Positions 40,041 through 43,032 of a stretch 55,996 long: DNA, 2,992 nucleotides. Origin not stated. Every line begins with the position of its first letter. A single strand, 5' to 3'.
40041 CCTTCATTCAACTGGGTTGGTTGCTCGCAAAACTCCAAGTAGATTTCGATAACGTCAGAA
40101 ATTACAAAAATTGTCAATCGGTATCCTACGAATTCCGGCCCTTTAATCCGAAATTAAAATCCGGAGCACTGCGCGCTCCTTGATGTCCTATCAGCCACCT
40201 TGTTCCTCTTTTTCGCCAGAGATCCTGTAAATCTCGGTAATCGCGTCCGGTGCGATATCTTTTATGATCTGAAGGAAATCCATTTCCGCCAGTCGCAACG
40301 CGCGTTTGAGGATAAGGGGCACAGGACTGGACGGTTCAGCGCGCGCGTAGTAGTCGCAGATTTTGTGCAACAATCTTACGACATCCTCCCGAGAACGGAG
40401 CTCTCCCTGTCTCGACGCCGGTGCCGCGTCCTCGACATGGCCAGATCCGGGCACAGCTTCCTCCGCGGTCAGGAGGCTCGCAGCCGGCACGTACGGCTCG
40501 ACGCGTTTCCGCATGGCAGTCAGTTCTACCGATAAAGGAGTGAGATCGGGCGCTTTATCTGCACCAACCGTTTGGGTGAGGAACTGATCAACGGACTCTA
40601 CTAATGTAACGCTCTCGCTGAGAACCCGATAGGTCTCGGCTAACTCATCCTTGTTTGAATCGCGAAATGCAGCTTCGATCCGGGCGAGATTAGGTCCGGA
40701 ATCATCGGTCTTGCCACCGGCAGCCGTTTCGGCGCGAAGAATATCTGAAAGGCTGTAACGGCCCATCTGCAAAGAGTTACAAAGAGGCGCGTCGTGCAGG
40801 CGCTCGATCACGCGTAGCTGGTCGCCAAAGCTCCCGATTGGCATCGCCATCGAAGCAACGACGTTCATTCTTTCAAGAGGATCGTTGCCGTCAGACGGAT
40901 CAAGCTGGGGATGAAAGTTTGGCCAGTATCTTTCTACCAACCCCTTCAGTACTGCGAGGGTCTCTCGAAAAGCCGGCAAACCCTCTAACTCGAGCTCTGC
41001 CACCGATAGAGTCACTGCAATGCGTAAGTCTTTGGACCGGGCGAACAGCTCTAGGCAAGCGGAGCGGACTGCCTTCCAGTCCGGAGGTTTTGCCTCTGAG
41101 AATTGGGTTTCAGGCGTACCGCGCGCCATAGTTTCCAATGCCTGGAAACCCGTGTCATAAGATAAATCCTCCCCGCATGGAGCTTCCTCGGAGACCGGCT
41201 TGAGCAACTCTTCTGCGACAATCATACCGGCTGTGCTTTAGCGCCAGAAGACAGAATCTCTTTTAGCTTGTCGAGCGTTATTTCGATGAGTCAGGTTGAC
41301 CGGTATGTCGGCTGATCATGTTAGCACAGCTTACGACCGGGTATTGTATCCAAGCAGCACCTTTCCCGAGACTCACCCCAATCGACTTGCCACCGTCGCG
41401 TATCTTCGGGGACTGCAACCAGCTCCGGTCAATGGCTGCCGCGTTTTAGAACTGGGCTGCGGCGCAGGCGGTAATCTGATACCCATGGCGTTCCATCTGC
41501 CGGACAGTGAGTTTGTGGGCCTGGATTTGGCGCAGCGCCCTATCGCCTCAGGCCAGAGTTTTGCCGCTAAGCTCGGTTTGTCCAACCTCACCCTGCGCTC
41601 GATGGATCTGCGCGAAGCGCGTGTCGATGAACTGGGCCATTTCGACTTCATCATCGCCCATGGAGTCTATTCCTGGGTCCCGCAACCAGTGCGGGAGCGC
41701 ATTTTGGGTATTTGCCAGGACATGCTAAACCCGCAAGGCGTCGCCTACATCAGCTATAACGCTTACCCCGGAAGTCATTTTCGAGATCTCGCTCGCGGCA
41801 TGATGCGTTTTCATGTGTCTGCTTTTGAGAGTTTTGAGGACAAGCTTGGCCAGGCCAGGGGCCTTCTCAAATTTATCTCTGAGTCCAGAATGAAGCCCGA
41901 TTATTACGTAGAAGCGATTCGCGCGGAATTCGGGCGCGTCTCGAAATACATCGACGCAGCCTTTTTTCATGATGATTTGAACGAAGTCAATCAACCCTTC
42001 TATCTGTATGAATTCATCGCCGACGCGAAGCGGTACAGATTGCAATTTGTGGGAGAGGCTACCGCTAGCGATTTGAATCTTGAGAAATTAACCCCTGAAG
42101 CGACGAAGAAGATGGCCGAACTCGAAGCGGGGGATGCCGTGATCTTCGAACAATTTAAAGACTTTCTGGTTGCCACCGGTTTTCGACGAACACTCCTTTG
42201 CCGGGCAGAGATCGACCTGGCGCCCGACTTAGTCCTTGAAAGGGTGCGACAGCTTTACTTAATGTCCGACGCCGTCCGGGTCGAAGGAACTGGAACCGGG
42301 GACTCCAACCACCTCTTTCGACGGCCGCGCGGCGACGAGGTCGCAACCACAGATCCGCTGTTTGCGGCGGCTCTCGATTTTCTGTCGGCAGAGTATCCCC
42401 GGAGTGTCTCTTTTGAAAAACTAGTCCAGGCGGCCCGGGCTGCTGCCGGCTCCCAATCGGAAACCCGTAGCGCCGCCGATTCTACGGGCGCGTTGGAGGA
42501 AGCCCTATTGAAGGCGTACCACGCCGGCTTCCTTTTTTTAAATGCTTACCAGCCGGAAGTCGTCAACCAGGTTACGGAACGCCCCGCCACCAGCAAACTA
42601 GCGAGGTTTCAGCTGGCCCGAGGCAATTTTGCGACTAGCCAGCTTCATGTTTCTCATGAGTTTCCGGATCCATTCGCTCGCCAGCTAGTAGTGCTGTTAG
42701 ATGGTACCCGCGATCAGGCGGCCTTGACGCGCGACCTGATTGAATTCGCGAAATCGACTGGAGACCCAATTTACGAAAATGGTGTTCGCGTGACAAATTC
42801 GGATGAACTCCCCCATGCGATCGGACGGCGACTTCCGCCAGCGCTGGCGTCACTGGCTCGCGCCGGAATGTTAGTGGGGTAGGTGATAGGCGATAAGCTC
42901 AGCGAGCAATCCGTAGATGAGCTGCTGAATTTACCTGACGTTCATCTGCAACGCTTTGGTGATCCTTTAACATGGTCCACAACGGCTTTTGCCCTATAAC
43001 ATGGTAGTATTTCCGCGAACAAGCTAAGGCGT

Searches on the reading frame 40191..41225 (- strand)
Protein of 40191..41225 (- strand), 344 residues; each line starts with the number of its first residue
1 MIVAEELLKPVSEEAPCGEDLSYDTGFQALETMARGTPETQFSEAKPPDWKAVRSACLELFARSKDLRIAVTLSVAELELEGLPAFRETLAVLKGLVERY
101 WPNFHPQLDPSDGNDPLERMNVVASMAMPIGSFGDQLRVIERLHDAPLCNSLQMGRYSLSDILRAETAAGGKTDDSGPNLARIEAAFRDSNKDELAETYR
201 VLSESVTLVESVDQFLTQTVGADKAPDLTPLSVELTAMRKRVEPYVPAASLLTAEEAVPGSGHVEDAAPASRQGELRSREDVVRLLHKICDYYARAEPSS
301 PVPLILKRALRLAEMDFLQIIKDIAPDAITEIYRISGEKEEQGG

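Call 4: search_protein_families(library=pfam, proteins=[window:40191-41225:-], max_evalue=0.001)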
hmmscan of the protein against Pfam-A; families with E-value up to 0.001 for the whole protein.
window:40191-41225:- (344 aa): 1 family
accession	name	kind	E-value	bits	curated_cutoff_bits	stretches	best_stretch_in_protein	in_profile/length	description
PF06812.17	ImpA_N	-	1.1e-33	116.3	26.9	1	8-126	1-117/119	ImpA, N-terminal, type VI secretion system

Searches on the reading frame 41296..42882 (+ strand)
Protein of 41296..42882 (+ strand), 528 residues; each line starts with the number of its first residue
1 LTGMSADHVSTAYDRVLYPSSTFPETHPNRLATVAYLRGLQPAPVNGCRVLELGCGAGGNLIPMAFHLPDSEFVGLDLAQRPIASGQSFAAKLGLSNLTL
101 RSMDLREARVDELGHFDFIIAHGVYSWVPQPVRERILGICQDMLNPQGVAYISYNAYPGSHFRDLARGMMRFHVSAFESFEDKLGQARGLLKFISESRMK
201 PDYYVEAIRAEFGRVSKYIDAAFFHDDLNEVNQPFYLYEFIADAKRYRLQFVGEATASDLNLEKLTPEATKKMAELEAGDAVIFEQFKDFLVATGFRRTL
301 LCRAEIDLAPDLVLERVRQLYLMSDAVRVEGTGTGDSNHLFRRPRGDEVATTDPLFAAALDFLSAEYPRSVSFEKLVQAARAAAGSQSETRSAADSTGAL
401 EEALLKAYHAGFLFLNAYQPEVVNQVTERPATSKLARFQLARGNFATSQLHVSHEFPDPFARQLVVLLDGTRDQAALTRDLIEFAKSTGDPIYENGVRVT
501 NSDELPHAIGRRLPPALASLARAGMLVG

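Call 4: search_protein_families(library=pfam, proteins=[window:41296-42882:+], max_evalue=0.001)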
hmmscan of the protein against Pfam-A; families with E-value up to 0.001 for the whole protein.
window:41296-42882:+ (528 aa): 9 families
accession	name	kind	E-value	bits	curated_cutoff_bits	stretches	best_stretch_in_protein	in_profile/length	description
PF10119.14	MethyTransf_Reg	-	1.5e-19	70.9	25.5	1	223-303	5-84/84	Predicted methyltransferase regulatory domain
PF21782.3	PKMT_2nd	-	2.9e-15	56.9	27.8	1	428-524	1-97/98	PKMT, C-terminal winged helix domain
PF13649.12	Methyltransf_25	-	2.9e-13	50.7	27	1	50-148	1-97/97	Methyltransferase domain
PF08242.18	Methyltransf_12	-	1.3e-12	48.7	30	1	51-149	1-97/98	Methyltransferase domain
PF13847.12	Methyltransf_31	-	6.9e-12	45.7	27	1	46-154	3-111/145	Methyltransferase domain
PF13489.12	Methyltransf_23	-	8.6e-09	35.8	27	1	45-159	21-123/164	Methyltransferase domain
PF08241.18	Methyltransf_11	-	6.2e-08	33.6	21.2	1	51-152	1-95/95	Methyltransferase domain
PF02390.23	Methyltransf_4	-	5.1e-06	26.5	24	1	50-104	5-59/173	Putative methyltransferase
PF03848.20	TehB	-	2.6e-05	24.2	20.4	1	45-147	29-127/193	Tellurite resistance protein TehB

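Call 7: search_protein_families(library=ncbifam, proteins=[window:41296-42882:+], max_evalue=0.01)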
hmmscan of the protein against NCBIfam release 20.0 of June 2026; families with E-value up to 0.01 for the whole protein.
window:41296-42882:+ (528 aa): 20 families
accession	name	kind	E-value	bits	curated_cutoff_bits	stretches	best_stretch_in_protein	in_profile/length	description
NF043040.1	corrin_prot_MT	hypoth_equivalog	1.4e-08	34.5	180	1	46-175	41-170/216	corrinoid protein-associated methyltransferase CpaM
TIGR00091.1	TIGR00091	equivalog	1.1e-07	31.5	112.65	1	50-105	20-75/194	tRNA (guanosine(46)-N7)-methyltransferase TrmB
TIGR01983.1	UbiG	equivalog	1.6e-07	30.8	102.95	1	42-153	45-152/228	bifunctional 2-polyprenyl-6-hydroxyphenol methylase/3-demethylubiquinol 3-O-methyltransferase UbiG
NF041536.1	ArsM_DUF2284_UU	exception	6.2e-06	24.8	575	1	46-157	76-185/459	arsenite methyltransferase/DUF2284 domain selenoprotein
NF041537.1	ArsM_AhpD_UU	exception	7.8e-06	24.9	510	1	46-149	76-177/345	arsenite methyltransferase/AhpD domain selenoprotein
NF040539.1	AST_met_ArsM_2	exception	1.2e-05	25.3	240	1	48-154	58-166/262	putative arsinothricin biosynthesis methyltransferase ArsM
NF008992.0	PRK12335.1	equivalog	3.3e-05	23.2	303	1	45-148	121-219/289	SAM-dependent methyltransferase TehB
NF001080.0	PRK00121.2-2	equivalog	9.2e-05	21.7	132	1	50-104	50-104/224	tRNA (guanosine(46)-N7)-methyltransferase TrmB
NF047649.1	MTase_UXPK_star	exception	0.00011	21.3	460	1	47-128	78-159/283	methyltransferase/UXPK-star double selenoprotein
TIGR03534.1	RF_mod_PrmC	equivalog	0.00012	21.6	199.1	1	47-121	89-162/253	peptide chain release factor N(5)-glutamine methyltransferase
TIGR00477.1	tehB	equivalog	0.00012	21.5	219.5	1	45-143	72-162/238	tellurite resistance methyltransferase TehB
NF008405.0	PRK11207.1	equivalog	0.00076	19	218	1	45-143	29-123/198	tellurite resistance methyltransferase TehB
TIGR02072.1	BioC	equivalog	0.00082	19.2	184.95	1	46-154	34-134/244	malonyl-ACP O-methyltransferase BioC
NF008823.0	PRK11873.1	subfamily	0.00085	18.9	263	1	47-153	78-182/272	arsenite methyltransferase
NF053839.1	CPFASynBruc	equivalog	0.0011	18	600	1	47-151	175-275/410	cyclopropane fatty acid synthase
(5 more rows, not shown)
